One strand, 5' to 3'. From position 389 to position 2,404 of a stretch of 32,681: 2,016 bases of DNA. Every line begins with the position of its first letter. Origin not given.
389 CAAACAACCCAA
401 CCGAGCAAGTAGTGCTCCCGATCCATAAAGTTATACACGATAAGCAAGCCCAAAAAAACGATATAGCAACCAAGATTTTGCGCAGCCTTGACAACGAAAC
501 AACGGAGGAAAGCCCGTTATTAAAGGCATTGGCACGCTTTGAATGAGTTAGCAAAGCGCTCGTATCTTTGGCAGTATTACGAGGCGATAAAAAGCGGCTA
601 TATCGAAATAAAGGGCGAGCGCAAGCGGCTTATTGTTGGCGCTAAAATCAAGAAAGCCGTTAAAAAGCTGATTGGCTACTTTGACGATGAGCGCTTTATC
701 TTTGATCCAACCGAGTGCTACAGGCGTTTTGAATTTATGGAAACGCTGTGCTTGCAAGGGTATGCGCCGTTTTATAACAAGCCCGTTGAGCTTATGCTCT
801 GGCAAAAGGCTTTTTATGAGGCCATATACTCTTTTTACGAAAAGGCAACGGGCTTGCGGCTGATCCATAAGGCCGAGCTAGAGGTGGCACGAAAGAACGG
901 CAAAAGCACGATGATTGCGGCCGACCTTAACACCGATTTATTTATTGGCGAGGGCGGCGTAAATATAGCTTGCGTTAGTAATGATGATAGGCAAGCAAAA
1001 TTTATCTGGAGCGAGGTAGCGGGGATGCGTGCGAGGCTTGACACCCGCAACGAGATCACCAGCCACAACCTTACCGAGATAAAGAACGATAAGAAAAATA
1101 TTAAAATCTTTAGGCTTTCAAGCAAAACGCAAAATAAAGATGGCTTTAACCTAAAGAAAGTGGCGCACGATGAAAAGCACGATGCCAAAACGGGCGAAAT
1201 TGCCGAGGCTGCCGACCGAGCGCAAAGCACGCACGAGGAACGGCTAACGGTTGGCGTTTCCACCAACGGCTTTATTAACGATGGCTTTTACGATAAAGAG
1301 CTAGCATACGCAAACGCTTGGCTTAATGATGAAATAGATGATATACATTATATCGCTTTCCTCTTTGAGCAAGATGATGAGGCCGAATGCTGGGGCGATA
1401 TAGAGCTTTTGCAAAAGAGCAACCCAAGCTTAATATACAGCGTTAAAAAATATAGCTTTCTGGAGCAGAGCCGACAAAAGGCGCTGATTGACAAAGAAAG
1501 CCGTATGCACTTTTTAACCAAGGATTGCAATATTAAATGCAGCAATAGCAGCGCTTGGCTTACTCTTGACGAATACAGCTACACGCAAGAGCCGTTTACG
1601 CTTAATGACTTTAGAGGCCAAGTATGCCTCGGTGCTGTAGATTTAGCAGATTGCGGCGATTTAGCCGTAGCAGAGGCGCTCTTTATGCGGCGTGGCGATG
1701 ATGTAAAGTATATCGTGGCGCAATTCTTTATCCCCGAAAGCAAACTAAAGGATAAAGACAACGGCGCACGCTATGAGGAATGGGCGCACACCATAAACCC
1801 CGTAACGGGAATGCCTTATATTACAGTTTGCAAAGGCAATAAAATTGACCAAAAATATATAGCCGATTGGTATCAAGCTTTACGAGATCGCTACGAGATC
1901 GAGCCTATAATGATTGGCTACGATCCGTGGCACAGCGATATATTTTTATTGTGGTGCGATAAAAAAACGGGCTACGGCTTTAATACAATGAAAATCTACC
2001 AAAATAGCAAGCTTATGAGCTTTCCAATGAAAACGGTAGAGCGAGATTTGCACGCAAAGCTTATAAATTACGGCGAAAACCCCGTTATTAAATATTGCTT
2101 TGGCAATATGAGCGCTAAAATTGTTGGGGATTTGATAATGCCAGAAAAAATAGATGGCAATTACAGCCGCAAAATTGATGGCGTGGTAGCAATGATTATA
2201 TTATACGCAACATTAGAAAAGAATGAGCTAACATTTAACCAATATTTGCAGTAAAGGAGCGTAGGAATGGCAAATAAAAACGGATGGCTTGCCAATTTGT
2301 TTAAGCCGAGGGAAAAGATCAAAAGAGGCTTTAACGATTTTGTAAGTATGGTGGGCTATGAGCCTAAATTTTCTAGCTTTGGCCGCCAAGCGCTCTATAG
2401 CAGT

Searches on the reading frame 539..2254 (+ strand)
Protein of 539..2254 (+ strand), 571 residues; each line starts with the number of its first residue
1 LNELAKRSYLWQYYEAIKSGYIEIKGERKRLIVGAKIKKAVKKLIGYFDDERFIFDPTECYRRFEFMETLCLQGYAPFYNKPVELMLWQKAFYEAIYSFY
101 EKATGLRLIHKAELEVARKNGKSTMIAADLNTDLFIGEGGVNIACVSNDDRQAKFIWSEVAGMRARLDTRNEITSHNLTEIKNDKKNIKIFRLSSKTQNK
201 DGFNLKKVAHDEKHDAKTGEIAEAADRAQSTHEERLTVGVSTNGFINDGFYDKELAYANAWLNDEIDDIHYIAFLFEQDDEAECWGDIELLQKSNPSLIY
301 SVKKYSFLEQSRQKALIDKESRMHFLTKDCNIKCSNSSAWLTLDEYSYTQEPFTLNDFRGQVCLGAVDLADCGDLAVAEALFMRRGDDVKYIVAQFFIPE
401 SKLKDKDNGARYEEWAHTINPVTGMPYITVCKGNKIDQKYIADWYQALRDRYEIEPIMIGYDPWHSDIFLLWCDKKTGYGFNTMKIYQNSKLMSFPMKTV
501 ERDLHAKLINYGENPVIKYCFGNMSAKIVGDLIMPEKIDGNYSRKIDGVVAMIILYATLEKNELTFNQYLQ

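Call 22: find_homologous_proteins(query=window:539-2254:+, max_evalue=1e-20)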
Query window:539-2254:+ (571 aa): 1749 proteins with E <= 1e-20 among 8000 candidates; the best 120 are listed.
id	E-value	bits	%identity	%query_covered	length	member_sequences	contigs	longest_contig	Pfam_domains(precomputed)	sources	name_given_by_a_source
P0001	0.0e+0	1326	100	100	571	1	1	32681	PF20441.4,PF03354.22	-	-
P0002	0.0e+0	1232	92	100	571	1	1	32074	PF20441.4,PF03354.22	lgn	-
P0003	0.0e+0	1231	92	100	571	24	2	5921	PF20441.4,PF03354.22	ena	-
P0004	0.0e+0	1220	91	100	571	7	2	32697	PF20441.4,PF03354.22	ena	-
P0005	0.0e+0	1219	91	100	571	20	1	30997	PF20441.4,PF03354.22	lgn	-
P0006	0.0e+0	1207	90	100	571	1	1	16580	PF20441.4,PF03354.22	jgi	jgi:phage terminase large subunit-like protein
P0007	0.0e+0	1184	88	100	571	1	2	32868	PF20441.4,PF03354.22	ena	-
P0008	0.0e+0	1179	87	100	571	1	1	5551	PF20441.4,PF03354.22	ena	-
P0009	0.0e+0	1177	87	100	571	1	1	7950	PF20441.4,PF03354.22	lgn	-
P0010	0.0e+0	1165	87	100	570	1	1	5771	PF20441.4,PF03354.22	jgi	jgi:phage terminase large subunit-like protein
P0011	0.0e+0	1164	87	99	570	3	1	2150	PF20441.4,PF03354.22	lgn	-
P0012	0.0e+0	1161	86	100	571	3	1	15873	PF20441.4,PF03354.22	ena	-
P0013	0.0e+0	1153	85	100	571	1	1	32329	PF20441.4,PF03354.22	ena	-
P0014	0.0e+0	1153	86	100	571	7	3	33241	PF20441.4,PF03354.22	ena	-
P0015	0.0e+0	1152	86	100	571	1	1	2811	PF20441.4,PF03354.22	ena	-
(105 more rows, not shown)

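Call 26: find_encoding_contigs(protein=P0004, flank=10000, max_places=4)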
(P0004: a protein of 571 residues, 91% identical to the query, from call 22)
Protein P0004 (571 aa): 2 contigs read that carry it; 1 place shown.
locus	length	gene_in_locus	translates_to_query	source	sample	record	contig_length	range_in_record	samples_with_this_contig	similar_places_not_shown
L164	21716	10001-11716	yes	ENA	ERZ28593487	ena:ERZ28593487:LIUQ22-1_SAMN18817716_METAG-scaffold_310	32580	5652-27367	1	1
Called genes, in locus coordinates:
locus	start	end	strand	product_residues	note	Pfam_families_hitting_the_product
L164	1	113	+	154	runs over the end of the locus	PF11417:G39P_N (weak)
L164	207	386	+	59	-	-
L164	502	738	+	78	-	-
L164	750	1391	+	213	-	-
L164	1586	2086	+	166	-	PF01520:Amidase_3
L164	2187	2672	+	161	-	-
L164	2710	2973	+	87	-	-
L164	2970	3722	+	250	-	PF13671:AAA_33 (weak)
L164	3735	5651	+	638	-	-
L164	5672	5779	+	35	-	-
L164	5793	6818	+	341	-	PF07523:Big_3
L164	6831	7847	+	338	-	PF00149:Metallophos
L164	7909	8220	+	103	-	-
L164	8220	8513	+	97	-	-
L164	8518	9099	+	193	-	-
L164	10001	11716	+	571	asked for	PF03354:TerL_ATPase, PF20441:TerL_nuclease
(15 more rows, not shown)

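Call 79: search_dna_similar(query=window:539-2254:+, collection=phages, mode=protein, max_rows=12)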
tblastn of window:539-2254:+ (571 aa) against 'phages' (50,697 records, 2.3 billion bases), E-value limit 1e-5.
Records with a match: 1762; places in all: 1763; records where one place covers at least 80% of the query: 1391.
Best place of each record, by identity: <60% 1762.
By first word of the organism name: Staphylococcus 276; Streptococcus 246; Vibrio 219; Enterococcus 144; Paenibacillus 109; Mycobacterium 68; Bacillus 64; Ralstonia 61; Escherichia 51; Klebsiella 43; and 81 more.
By host as written in the record: - 257; Staphylococcus aureus 77; Ralstonia solanacearum 49; Mycobacterium smegmatis mc2 155 46; Enterococcus faecalis 43; Paenibacillus larvae 42; Gordonia terrae 3612 41; Escherichia coli 40; and 621 more.
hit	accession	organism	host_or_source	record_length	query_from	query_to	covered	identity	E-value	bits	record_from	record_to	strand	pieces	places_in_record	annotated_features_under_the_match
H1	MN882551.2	Butyrivibrio virus Arian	Butyrivibrio fibrisolvens DSM 3071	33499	53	570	91%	48.6%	1e-148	478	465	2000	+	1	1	terminase large subunit | promoter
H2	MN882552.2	Butyrivibrio virus Bo-Finn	Butyrivibrio fibrisolvens DSM 3071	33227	53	570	91%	48.6%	2e-148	478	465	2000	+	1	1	terminase | promoter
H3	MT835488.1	Bacteriophage sp.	human fecal samples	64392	53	571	91%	37.1%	4e-97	330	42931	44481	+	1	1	record has no annotation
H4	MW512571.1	Clostridioides phage CD2301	Clostridioides difficile CD2301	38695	8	561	97%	31.3%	7e-63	230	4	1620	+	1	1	terminase large submunit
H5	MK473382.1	Clostridium phage JD032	Clostridioides difficile TW69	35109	5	561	98%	30.9%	8e-62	227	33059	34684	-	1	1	terminase large subunit | hypothetical protein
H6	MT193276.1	Clostridioides phage JD033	Clostridioides difficile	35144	5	561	98%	30.9%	8e-62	227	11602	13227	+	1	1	putative terminase large subunit | hypothetical protein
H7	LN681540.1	Clostridium phage phiCD506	Clostridium difficile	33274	5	561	98%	30.9%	1e-61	226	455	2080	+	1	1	putative phage terminase, large subunit | conserved protein of unknown function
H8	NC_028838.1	Clostridium phage phiCD506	Clostridium difficile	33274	5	561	98%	30.9%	1e-61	226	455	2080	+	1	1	terminase large subunit | hypothetical protein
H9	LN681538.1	Clostridium phage phiCD481-1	Clostridium difficile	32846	5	561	98%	30.9%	2e-61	225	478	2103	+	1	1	putative phage terminase, large subunit | conserved protein of unknown function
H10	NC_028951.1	Clostridium phage phiCD481-1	Clostridium difficile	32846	5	561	98%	30.9%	2e-61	225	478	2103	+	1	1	terminase large subunit | hypothetical protein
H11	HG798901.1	Clostridium phage phiCDHM11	-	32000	8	561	97%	30.7%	2e-61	226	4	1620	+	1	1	phiCDHM11_gp1: putative terminase large subunit protein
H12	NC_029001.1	Clostridium phage phiCDHM11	-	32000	8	561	97%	30.7%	2e-61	226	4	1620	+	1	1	phiCDHM11_gp1: terminase large subunit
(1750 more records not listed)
